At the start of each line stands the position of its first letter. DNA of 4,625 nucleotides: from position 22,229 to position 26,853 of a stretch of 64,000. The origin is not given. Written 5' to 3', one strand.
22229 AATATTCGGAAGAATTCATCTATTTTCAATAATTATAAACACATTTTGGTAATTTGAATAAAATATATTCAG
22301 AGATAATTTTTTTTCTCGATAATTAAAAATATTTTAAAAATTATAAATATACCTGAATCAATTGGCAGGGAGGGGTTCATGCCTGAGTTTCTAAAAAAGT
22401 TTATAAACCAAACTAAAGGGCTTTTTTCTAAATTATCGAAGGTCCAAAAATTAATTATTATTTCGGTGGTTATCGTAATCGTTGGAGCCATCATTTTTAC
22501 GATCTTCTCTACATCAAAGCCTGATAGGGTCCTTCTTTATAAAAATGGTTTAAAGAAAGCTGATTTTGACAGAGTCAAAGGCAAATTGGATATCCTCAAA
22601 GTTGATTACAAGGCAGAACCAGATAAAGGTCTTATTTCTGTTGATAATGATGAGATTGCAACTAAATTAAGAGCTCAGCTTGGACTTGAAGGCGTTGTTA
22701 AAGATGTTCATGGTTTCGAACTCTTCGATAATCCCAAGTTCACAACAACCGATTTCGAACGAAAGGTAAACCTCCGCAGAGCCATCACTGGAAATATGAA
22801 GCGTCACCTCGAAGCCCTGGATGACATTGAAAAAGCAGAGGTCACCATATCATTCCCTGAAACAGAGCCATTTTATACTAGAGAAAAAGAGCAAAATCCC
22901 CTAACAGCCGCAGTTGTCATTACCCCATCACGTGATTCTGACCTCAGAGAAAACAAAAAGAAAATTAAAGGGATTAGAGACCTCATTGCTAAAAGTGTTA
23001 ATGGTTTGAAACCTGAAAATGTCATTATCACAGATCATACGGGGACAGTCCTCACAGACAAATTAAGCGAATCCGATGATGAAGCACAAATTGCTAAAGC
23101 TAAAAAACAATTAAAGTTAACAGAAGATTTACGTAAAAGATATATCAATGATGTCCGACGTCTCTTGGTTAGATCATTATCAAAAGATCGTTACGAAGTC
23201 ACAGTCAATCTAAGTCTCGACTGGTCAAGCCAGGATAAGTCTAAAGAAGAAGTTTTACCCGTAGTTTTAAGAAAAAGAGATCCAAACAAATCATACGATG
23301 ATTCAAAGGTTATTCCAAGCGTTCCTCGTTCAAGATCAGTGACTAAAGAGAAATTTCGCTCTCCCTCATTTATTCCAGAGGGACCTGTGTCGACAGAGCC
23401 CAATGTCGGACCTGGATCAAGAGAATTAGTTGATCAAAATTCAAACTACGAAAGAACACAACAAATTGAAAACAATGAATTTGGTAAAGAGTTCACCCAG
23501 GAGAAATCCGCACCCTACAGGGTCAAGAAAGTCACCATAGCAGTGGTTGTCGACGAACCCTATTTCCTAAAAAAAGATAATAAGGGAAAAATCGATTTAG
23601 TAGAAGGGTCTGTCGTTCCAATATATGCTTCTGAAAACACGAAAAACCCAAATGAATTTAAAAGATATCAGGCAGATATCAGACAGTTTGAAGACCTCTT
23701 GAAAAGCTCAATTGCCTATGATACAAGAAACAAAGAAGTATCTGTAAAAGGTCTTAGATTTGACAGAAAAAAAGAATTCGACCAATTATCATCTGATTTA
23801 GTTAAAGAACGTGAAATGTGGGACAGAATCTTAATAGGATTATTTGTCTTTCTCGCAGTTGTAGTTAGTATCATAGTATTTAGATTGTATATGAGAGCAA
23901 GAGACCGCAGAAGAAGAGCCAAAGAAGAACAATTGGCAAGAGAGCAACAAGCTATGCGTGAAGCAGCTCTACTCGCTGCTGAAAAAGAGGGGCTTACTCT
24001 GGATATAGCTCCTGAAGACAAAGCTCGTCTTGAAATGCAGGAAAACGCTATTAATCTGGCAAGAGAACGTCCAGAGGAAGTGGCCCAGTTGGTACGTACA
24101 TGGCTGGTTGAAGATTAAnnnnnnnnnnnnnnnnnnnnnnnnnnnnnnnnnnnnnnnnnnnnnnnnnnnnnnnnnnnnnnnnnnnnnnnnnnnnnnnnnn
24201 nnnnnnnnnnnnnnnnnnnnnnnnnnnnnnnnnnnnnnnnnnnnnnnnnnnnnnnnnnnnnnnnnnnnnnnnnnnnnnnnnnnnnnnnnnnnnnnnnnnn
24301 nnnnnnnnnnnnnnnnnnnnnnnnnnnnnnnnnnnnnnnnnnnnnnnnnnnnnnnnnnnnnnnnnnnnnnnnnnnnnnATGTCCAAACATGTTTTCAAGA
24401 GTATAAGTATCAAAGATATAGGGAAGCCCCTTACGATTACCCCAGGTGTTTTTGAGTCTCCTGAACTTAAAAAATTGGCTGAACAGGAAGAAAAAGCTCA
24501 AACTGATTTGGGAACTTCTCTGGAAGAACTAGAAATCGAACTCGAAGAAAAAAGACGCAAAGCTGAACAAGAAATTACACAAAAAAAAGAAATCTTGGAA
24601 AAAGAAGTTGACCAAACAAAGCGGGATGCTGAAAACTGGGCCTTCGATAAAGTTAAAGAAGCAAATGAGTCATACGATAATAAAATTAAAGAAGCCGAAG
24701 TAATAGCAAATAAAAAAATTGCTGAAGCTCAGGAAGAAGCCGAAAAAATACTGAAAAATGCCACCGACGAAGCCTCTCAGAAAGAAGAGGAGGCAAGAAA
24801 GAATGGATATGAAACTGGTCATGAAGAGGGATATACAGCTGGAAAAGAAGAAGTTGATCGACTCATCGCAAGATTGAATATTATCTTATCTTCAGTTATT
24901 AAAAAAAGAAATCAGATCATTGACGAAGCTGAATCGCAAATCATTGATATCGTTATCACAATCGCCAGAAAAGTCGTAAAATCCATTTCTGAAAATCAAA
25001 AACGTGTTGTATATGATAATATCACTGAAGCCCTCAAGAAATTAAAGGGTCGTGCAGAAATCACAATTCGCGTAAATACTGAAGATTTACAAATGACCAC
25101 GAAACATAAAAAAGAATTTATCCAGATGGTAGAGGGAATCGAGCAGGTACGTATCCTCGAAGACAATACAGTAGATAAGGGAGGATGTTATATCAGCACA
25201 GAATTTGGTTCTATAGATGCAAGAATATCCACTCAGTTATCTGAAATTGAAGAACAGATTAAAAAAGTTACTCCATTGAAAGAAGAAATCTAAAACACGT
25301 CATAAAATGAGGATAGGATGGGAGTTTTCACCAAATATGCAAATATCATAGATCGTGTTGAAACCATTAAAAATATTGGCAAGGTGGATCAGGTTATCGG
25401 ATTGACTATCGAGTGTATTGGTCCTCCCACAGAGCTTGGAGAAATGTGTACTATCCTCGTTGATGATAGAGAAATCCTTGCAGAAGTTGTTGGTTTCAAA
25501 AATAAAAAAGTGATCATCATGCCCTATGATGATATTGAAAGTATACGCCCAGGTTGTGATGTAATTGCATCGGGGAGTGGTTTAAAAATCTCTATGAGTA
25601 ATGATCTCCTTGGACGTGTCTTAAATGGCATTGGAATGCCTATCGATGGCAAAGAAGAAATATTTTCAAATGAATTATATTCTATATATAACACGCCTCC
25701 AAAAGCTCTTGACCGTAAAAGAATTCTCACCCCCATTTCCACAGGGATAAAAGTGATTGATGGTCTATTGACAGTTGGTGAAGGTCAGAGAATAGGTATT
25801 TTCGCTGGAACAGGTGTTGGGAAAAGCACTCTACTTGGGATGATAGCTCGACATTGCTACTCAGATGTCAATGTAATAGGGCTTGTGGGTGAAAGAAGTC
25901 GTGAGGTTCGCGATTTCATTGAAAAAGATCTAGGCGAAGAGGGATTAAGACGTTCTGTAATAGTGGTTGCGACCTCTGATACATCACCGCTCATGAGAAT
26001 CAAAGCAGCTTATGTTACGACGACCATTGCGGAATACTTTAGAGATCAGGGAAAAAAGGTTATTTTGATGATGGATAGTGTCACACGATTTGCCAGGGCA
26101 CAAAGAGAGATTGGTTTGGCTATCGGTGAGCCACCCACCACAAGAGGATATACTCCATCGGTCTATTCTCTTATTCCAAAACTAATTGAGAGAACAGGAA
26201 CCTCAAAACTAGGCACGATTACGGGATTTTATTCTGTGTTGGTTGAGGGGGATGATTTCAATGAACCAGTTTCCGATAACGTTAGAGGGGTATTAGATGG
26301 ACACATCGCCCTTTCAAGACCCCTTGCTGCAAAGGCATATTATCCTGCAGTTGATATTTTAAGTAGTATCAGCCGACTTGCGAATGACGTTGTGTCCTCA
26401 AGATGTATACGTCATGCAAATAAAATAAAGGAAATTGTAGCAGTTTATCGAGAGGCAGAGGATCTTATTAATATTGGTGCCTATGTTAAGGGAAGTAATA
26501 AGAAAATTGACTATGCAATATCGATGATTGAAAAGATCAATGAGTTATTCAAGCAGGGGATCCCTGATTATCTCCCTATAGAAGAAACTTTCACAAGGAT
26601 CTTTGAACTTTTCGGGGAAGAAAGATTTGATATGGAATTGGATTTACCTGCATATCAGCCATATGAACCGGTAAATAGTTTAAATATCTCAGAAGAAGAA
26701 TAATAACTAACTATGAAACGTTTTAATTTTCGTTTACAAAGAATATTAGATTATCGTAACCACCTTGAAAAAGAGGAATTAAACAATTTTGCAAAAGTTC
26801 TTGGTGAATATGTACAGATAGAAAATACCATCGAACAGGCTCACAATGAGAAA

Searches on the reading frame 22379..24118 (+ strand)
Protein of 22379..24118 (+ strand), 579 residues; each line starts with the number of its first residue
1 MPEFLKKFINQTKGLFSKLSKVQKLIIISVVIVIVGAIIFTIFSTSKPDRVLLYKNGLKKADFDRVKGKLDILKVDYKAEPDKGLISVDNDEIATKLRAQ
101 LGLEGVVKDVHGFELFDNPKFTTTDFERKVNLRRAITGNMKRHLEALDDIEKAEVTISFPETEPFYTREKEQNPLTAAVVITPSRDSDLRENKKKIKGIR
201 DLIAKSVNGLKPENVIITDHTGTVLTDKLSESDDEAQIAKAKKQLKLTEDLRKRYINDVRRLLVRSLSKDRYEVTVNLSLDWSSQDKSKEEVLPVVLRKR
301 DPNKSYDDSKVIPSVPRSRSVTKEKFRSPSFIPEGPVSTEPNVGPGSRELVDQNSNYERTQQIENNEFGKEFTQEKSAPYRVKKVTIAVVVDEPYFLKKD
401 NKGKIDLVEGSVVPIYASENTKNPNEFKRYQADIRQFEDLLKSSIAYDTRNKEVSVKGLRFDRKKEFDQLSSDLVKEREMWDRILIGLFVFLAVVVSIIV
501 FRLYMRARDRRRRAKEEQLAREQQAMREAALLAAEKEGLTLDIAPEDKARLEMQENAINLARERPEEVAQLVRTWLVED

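Call 82: search_protein_families(library=pfam, proteins=[window:22379-24118:+], max_evalue=0.00001)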
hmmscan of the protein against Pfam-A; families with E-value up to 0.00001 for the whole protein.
window:22379-24118:+ (579 aa): 2 families
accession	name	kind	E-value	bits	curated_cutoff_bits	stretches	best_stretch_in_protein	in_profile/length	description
PF01514.23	YscJ_FliF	-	3.6e-41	141.4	24.4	1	46-226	2-178/179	Secretory protein of YscJ/FliF family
PF08345.17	YscJ_FliF_C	-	8.1e-19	69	23.8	1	265-461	3-147/147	Flagellar M-ring protein C-terminal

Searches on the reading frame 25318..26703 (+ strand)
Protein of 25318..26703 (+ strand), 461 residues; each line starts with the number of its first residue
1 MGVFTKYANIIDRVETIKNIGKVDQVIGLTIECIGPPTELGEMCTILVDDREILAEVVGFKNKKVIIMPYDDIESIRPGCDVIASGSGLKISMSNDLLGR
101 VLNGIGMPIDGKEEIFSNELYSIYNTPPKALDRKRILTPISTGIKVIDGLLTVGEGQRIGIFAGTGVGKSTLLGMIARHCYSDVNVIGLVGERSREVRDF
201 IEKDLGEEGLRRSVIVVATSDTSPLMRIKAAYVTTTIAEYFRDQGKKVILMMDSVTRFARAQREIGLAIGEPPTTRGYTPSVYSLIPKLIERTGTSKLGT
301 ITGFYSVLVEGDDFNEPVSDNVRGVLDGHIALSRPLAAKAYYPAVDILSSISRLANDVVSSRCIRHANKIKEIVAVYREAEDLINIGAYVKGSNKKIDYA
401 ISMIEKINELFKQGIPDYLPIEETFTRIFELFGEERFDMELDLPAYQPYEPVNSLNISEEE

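Call 82: search_protein_families(library=pfam, proteins=[window:25318-26703:+], max_evalue=0.00001)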
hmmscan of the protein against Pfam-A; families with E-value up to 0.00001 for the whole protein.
window:25318-26703:+ (461 aa): 3 families
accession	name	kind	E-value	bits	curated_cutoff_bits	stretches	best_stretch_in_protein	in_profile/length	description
PF00006.31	ATP-synt_ab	-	9.3e-86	287.3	29.5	1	143-352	1-213/213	ATP synthase alpha/beta family, nucleotide-binding domain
PF18269.6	T3SS_ATPase_C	-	2.1e-20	72.8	22.7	1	361-427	3-69/72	T3SS EscN ATPase C-terminal domain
PF02874.29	ATP-synt_ab_N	-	4.4e-07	30.7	20.9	1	25-86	3-69/69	ATP synthase alpha/beta family, beta-barrel domain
